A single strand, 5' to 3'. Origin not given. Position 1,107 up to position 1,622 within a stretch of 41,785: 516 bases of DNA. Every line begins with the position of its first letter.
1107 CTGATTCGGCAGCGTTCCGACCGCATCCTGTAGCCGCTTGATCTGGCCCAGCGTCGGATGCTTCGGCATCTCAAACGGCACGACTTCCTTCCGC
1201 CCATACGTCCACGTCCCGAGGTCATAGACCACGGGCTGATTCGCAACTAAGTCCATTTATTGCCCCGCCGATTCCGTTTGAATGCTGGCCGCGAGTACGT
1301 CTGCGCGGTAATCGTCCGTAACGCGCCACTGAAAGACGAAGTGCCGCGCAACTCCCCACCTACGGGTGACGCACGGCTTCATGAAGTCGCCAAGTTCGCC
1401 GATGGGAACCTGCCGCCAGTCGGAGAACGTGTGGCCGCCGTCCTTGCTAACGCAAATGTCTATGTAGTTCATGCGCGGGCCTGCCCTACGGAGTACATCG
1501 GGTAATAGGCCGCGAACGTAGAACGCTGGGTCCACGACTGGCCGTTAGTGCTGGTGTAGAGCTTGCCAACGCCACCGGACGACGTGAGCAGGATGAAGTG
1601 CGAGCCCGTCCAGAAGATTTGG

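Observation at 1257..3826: gp10-type tail-hub gene split in two by a 395-aa Ig-like plus Asp-box propeller insertion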

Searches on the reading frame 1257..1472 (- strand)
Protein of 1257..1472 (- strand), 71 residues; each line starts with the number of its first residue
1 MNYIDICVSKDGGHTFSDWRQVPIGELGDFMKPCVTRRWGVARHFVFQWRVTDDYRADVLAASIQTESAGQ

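Call 3: search_protein_families(library=pfam, proteins=[window:1257-1472:-], max_evalue=0.1)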
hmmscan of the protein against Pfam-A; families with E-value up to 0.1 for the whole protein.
window:1257-1472:- (71 aa): 0 families

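Call 4: search_protein_families(library=phrogs, proteins=[window:1257-1472:-], max_evalue=0.01)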
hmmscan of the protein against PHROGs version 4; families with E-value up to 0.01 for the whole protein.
window:1257-1472:- (71 aa): 2 families
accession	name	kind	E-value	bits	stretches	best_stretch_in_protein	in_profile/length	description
phrog_19101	-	unknown function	5.2e-13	49.2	1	4-70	528-594/595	-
phrog_578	-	connector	7e-06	25.8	1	8-68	411-471/486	head closure Hc3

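Call 13: search_dna_similar(query=window:1257-1472:-, collection=phages, mode=protein, max_rows=60, max_evalue=1)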
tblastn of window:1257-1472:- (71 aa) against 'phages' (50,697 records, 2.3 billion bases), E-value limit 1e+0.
Records with a match: 7; places in all: 7; records where one place covers at least 80% of the query: 6.
Best place of each record, by identity: <60% 7.
By first word of the organism name: Xylella 3; Vibrio 1; Caudoviricetes 1; Bacteriophage 1; Phage 1.
By host as written in the record: Xylella fastidiosa 2; - 2; Xylella fastidiosa subsp. multiplex IVIA5901 1; Vibrio alginolyticus 1; Gammaproteobacteria 1.
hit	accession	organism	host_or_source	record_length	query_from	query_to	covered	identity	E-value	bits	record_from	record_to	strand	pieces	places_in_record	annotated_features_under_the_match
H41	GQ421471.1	Xylella phage Xfas53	Xylella fastidiosa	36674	9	69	86%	39.3%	9e-6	46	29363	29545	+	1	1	gp37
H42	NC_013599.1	Xylella phage Xfas53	Xylella fastidiosa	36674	9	69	86%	39.3%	9e-6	46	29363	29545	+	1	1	gp37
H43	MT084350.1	Xylella phage Xfas53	Xylella fastidiosa subsp. multiplex ...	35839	9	69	86%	39.3%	3e-5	45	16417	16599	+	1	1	hypothetical protein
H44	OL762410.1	Vibrio phage vB_ValP_FGH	Vibrio alginolyticus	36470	9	65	80%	38.6%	1e-4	44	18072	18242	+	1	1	hypothetical protein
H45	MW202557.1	Caudoviricetes sp.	Manatee Spring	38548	9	65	80%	35.1%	6e-3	38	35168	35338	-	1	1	phage stabilization protein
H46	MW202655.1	Bacteriophage sp.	Manatee Spring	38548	9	65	80%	35.1%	6e-3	38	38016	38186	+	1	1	phage stabilization protein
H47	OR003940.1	Phage DSL-LC05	Gammaproteobacteria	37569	9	64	79%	32.2%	7e-2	35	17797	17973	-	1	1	packaged DNA stabilization protein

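Call 16: find_homologous_proteins(query=A1, max_evalue=0.001)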
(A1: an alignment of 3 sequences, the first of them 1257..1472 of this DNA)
Query A1 (3 sequences) (71 aa, profile of the alignment): 132 proteins with E <= 0.001 among 141 candidates; the best 120 are listed.
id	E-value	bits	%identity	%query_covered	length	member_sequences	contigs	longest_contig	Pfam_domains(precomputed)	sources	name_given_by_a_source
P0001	9.6e-36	139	41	86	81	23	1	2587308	-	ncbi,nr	ncbi:hypothetical protein EIP73_11700 [Xylella fastidiosa subsp. pauca]|nr:hypothetical protein EIP7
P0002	7.5e-34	133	39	83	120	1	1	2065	PF11134.14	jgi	jgi:hypothetical protein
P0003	7.3e-33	130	47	82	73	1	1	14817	-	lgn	-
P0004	1.4e-31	126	47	82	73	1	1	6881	-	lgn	-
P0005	1.8e-30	122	38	86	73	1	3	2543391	-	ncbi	ncbi:MAG TPA: hypothetical protein ACQGQI_08650 [Xylella sp.]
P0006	8.6e-30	120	50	87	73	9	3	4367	-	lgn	-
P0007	1.3e-29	119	38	86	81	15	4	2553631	-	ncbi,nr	ncbi:hypothetical protein C5H23_11325 [Xylella fastidiosa]|nr:hypothetical protein KBP49_04315 [Xyle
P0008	1.6e-29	119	89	100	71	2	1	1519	-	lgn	-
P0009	1.6e-29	119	42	93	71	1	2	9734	-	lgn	-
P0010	4.8e-28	114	45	87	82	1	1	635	-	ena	-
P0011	5.8e-28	114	39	80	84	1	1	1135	PF11134.14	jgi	jgi:hypothetical protein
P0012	6.2e-28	114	33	86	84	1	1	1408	PF11134.14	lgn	-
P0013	1.3e-27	113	35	80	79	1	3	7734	PF11134.14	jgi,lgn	jgi:hypothetical protein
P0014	1.5e-27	113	53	99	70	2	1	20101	PF11134.14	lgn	-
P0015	6.8e-27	111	55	97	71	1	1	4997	PF11134.14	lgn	-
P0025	1.4e-24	103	53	96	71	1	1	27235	-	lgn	-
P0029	6.6e-24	101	77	100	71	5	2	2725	-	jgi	jgi:hypothetical protein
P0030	7.7e-24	101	49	97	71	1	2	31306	PF11134.14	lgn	-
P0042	3.2e-22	96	45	97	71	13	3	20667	PF11134.14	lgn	-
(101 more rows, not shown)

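Call 18: find_encoding_contigs(protein=P0030, flank=6000, max_places=2)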
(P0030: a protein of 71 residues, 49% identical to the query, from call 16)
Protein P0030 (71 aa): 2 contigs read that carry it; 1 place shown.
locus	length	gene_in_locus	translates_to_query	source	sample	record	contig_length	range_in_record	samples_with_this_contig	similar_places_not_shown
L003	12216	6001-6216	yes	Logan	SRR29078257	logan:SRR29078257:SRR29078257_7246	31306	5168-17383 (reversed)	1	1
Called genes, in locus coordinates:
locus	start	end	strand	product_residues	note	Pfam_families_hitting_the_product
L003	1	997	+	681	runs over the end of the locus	PF16510:P22_portal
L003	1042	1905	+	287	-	PF09306:Phage-scaffold (weak)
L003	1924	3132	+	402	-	PF11651:P22_CoatProtein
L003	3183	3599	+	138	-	-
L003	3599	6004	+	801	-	PF11134:Phage_stabilise, PF05345:He_PIG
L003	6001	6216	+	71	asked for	PF11134:Phage_stabilise (weak)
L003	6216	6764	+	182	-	PF20043:DUF6445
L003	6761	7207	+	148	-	PF13527:Acetyltransf_9 (weak), PF00583:Acetyltransf_1, PF13673:Acetyltransf_10, PF13508:Acetyltransf_7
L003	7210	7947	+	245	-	-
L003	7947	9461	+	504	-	-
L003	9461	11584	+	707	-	-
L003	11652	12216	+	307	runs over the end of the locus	PF21882:Gp53-like_C (weak)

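Call 19: find_encoding_contigs(protein=P0025, flank=6000, max_places=2)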
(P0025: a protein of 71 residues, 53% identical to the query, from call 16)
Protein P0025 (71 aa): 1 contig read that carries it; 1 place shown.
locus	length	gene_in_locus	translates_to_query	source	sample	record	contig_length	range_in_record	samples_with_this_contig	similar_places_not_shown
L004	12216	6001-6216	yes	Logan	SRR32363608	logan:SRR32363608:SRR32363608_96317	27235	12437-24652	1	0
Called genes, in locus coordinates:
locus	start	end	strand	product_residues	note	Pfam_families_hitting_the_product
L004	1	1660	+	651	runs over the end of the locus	PF16510:P22_portal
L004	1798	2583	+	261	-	-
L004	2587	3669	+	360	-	PF13252:Phage_capsid_3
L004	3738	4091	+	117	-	-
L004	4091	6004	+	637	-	PF11134:Phage_stabilise, PF05345:He_PIG (weak)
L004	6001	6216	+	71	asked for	-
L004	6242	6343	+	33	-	-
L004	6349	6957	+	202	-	PF20043:DUF6445 (weak)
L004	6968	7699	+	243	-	-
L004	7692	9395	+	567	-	-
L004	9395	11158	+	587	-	-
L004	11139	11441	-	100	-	-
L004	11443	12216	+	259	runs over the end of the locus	-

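Call 20: find_encoding_contigs(protein=P0042, flank=6000, max_places=3)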
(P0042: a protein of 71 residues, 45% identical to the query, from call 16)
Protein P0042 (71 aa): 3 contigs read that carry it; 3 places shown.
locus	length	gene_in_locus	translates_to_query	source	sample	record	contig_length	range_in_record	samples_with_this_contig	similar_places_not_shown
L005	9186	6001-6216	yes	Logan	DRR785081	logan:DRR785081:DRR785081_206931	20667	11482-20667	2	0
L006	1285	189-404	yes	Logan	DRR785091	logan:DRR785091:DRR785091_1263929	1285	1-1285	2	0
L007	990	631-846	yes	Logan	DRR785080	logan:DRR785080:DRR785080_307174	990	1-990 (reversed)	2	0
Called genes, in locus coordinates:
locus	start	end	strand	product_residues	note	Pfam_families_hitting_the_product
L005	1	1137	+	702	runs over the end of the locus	PF16510:P22_portal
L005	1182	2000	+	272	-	-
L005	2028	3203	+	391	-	PF11651:P22_CoatProtein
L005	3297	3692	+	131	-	PF11650:P22_Tail-4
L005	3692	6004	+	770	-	PF11134:Phage_stabilise, PF25852:DUF6242_C (faint), PF05345:He_PIG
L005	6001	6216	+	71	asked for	PF11134:Phage_stabilise (weak)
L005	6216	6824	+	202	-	PF20043:DUF6445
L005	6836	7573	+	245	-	-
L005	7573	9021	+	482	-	-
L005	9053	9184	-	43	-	?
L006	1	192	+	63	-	?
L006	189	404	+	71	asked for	PF11134:Phage_stabilise (weak)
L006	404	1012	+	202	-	PF20043:DUF6445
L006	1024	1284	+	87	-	?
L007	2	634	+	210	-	?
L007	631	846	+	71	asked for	PF11134:Phage_stabilise (weak)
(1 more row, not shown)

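Call 22: search_solved_structures(query=A1, max_evalue=10, show_alignments=3)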
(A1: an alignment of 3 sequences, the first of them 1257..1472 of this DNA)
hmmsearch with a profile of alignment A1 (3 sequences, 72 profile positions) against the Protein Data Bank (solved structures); distinct sequences matched with E-value up to 10: 43.
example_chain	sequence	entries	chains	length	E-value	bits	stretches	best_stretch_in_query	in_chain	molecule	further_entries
7eeq_1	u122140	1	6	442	3.5e-09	39.4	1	2-60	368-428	Needle head proteins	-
9vyg_M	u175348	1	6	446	2.7e-06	30.2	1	3-70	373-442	Stabilization protein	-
1kit_A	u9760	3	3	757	0.012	18.5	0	5-19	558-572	SIALIDASE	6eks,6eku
1w0o_A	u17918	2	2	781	0.014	18.3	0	5-19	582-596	SIALIDASE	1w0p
4j9t_A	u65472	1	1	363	0.016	18.1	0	8-27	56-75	designed unnatural amino acid dependent metalloprotein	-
1eur_A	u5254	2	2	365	0.02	17.8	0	8-27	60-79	SIALIDASE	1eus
1sli_A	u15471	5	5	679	0.1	15.5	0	6-20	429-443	INTRAMOLECULAR TRANS-SIALIDASE | SIALIDASE L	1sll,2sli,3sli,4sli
2bzd_A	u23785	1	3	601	0.11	15.5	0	8-27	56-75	BACTERIAL SIALIDASE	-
1wcq_A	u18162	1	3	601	0.12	15.3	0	8-27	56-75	SIALIDASE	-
1w8n_A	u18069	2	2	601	0.12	15.3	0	8-27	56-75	BACTERIAL SIALIDASE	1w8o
2ber_A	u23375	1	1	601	0.12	15.3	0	8-27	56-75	BACTERIAL SIALIDASE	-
1eut_A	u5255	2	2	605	0.12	15.3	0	8-27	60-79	SIALIDASE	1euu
2w20_A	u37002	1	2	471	0.21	14.5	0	6-19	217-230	SIALIDASE A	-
3h71_A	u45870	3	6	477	0.22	14.5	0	6-19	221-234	Sialidase A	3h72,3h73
8du5_A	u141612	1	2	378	0.23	14.4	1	5-26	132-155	Sialidase-1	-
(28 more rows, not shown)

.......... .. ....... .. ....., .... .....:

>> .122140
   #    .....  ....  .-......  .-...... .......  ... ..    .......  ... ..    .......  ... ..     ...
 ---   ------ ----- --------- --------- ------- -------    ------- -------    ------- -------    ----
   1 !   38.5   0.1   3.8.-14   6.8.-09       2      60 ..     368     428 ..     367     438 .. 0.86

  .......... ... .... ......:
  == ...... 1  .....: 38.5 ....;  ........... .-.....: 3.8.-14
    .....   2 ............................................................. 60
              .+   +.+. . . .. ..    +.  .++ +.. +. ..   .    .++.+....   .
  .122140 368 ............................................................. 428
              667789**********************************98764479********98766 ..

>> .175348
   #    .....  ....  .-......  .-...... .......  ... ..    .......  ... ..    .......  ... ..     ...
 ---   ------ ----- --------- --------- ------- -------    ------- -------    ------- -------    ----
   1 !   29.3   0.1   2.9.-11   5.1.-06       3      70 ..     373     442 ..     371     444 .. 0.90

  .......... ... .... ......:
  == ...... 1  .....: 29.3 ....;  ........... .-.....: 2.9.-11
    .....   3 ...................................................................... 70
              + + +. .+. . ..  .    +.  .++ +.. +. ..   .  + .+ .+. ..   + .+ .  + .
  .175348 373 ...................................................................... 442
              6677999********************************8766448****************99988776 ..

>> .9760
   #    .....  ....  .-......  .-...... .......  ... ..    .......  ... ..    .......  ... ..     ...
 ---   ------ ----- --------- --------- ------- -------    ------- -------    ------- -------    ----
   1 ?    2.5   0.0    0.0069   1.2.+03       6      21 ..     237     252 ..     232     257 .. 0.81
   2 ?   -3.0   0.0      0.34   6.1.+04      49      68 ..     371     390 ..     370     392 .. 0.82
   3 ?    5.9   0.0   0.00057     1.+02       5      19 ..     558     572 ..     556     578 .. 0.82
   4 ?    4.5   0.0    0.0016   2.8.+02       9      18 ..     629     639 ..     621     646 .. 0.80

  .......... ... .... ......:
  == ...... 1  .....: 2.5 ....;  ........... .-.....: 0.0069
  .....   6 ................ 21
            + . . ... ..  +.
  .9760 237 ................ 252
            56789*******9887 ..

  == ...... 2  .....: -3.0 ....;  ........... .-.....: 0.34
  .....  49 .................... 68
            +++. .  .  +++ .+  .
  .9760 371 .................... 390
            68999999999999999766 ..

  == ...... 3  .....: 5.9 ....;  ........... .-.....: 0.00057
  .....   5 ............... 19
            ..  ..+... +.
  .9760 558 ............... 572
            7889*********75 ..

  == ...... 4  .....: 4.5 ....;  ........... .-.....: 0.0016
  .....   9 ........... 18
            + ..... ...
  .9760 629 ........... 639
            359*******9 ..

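Call 52: find_related_loci(query=A1, collection=viral_contigs, flank=3500)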
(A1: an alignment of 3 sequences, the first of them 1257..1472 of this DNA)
Query A1 (71 aa) in viral_contigs; peptide patterns used: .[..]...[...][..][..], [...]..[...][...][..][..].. (x = any residue, [..] = any of these).
600 stretches matched a pattern (row limit reached: there are more); 171 encode a relative of the query (tblastn E <= 1e-3); the best 80 are kept; 80 distinct loci.
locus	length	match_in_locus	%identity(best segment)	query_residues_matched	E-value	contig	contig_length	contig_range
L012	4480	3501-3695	45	3-67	6e-15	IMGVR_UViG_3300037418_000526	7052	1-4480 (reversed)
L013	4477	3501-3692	44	4-67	2e-14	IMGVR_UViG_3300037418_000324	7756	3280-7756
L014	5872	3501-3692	42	2-65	2e-13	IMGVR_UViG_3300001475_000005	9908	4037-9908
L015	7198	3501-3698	35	4-69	3e-12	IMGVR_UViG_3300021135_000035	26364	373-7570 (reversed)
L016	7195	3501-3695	32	3-67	5e-12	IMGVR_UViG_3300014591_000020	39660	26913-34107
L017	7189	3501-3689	37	2-62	3e-11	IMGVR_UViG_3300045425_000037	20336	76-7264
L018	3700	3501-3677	44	4-62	7e-11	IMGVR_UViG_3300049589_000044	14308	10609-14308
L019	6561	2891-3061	44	6-62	2e-10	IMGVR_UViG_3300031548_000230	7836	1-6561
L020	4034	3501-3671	42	6-62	6e-10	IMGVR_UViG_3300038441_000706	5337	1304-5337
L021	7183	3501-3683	42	9-70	1e-9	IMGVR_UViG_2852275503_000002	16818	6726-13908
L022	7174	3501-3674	45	5-62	1e-9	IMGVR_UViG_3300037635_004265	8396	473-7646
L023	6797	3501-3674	45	5-62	1e-9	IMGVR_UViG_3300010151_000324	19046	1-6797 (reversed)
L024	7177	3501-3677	42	4-62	2e-9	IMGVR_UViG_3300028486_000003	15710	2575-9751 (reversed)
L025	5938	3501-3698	30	2-67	2e-9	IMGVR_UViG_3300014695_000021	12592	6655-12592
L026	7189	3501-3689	33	6-68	4e-9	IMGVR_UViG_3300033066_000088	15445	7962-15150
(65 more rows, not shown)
